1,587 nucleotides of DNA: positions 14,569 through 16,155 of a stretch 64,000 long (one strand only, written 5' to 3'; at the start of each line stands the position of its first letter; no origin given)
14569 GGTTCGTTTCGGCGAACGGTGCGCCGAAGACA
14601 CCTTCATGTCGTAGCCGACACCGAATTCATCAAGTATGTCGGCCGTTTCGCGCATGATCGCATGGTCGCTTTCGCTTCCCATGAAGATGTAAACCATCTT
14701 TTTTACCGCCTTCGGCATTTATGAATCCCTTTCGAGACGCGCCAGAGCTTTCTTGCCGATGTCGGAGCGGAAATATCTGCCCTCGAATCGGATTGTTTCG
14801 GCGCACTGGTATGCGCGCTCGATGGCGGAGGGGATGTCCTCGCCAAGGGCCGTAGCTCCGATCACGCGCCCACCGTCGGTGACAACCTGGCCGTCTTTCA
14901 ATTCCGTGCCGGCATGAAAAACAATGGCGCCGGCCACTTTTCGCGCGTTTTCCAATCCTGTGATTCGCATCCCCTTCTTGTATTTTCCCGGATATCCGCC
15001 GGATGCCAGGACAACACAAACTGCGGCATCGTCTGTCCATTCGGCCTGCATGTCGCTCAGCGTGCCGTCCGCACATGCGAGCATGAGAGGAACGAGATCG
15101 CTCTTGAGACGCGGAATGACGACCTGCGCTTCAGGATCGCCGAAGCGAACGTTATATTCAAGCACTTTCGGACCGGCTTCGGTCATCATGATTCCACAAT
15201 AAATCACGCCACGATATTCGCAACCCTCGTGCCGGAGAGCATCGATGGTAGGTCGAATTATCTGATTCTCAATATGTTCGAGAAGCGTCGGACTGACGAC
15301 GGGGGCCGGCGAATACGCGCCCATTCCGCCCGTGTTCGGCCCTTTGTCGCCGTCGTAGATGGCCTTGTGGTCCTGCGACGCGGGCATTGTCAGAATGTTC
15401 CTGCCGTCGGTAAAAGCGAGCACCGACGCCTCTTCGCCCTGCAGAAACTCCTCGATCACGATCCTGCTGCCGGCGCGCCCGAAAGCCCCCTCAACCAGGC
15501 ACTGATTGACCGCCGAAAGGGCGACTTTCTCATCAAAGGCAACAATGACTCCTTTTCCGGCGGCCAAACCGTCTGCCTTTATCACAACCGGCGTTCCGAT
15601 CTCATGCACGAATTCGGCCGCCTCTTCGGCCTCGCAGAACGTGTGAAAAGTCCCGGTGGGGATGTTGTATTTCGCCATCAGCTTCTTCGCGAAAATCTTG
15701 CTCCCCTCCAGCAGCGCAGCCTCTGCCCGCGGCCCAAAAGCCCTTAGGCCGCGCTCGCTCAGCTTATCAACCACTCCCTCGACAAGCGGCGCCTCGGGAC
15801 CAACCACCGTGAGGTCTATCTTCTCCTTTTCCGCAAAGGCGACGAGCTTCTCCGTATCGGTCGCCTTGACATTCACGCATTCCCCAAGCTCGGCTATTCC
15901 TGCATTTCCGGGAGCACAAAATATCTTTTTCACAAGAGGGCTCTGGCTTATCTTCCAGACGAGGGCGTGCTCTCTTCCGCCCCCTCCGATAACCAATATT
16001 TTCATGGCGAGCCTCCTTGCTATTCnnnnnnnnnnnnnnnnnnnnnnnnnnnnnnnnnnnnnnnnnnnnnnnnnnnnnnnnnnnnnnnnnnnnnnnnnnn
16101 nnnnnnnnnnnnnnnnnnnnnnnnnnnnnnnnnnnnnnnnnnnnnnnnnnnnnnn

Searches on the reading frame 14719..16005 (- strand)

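Call 77: search_protein_families(library=pfam, proteins=[window:14719-16005:-], max_evalue=0.00001)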
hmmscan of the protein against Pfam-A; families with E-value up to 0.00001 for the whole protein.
window:14719-16005:- (428 aa): 4 families
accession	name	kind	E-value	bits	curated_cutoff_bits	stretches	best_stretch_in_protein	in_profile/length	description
PF01071.24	GARS_A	-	7.5e-81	271.1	27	1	101-293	1-194/194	Phosphoribosylglycinamide synthetase, ATP-grasp (A) domain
PF02844.21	GARS_N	-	5.7e-42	143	29.5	1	1-100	1-100/100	Phosphoribosylglycinamide synthetase, N domain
PF02843.22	GARS_C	-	7.6e-34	116.4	34.8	1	328-419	1-92/92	Phosphoribosylglycinamide synthetase, C domain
PF02786.22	CPSase_L_D2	-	6.6e-07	29.5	19.8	1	104-191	3-92/211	Carbamoyl-phosphate synthase L chain, ATP binding domain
